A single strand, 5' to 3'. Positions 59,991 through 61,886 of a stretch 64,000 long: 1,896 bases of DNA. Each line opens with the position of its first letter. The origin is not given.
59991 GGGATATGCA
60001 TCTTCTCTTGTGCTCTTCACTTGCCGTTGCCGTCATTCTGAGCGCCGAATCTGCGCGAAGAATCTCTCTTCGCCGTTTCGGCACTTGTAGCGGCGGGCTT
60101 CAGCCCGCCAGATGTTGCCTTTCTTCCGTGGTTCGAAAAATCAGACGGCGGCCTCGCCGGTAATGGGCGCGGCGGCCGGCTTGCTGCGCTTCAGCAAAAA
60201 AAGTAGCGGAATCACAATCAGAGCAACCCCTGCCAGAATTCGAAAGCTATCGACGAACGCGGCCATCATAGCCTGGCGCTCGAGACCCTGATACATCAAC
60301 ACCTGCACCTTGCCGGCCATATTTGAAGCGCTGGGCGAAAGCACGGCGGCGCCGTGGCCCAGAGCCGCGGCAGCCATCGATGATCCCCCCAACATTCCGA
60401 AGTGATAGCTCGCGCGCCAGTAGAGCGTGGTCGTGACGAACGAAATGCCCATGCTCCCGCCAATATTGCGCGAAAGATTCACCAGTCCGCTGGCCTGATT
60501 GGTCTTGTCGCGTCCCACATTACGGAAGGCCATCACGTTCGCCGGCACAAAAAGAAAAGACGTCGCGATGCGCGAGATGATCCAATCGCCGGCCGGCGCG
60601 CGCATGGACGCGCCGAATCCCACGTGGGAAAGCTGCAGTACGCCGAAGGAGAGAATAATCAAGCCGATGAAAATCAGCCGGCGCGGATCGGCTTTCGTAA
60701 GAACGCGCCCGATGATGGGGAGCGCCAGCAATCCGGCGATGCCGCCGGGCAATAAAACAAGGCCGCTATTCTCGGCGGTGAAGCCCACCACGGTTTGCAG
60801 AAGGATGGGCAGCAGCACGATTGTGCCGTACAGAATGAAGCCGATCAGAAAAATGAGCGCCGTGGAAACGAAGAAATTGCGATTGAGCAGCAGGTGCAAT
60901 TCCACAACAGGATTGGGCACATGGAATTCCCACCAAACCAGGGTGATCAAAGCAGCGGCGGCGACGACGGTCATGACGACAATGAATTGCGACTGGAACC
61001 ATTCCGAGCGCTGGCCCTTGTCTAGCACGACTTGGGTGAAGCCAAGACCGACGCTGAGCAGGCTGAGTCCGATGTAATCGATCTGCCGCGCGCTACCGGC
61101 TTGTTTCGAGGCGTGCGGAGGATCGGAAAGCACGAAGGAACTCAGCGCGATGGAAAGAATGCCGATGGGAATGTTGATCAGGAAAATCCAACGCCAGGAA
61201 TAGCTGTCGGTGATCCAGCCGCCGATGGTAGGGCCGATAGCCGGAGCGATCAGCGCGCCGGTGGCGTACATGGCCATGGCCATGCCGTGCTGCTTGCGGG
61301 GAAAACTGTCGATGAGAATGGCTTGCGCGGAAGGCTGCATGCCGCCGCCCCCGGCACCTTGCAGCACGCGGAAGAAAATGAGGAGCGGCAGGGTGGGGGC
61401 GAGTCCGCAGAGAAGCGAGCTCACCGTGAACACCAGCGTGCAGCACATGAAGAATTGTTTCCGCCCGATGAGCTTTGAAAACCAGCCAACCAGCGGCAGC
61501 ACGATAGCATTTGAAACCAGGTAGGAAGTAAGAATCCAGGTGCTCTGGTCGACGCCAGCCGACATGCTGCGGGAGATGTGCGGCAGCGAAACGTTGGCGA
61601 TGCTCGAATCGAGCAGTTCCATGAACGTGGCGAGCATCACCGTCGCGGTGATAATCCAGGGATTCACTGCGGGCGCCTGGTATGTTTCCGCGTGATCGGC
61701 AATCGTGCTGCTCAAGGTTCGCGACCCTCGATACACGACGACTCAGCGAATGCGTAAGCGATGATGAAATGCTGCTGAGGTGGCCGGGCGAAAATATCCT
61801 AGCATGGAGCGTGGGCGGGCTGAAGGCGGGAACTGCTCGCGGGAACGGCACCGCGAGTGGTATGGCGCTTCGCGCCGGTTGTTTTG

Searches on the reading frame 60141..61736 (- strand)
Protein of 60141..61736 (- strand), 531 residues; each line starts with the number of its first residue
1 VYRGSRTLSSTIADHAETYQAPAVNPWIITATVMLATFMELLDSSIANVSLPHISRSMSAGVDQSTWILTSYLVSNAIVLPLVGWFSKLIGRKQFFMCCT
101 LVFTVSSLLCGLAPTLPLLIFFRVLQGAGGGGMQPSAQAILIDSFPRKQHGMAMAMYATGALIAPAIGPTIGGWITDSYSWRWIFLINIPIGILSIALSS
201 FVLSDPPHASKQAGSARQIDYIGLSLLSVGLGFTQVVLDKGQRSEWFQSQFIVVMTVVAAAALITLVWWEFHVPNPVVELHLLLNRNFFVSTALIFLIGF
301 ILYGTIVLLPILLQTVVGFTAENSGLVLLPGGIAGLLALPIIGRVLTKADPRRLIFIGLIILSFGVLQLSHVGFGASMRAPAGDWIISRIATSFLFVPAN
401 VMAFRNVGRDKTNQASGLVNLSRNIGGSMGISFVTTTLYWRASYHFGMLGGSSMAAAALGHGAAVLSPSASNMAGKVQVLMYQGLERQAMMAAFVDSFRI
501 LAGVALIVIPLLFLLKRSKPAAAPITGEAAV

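Call 68: search_protein_families(library=pfam, proteins=[window:60141-61736:-], max_evalue=0.0001)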
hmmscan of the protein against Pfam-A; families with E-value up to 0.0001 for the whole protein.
window:60141-61736:- (531 aa): 4 families
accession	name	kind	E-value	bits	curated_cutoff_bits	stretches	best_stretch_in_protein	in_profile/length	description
PF07690.21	MFS_1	-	1.9e-64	218.2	33.4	1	33-430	1-346/347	Major Facilitator Superfamily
PF00083.30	Sugar_tr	-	4.9e-11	42.6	22.3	1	61-202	44-191/452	Sugar (and other) transporter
PF13347.12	MFS_2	-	4.7e-06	25.9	27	1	63-175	259-380/427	MFS/sugar transport protein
PF05977.19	MFS_3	-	1.6e-05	24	27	1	91-189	80-176/524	Transmembrane secretion effector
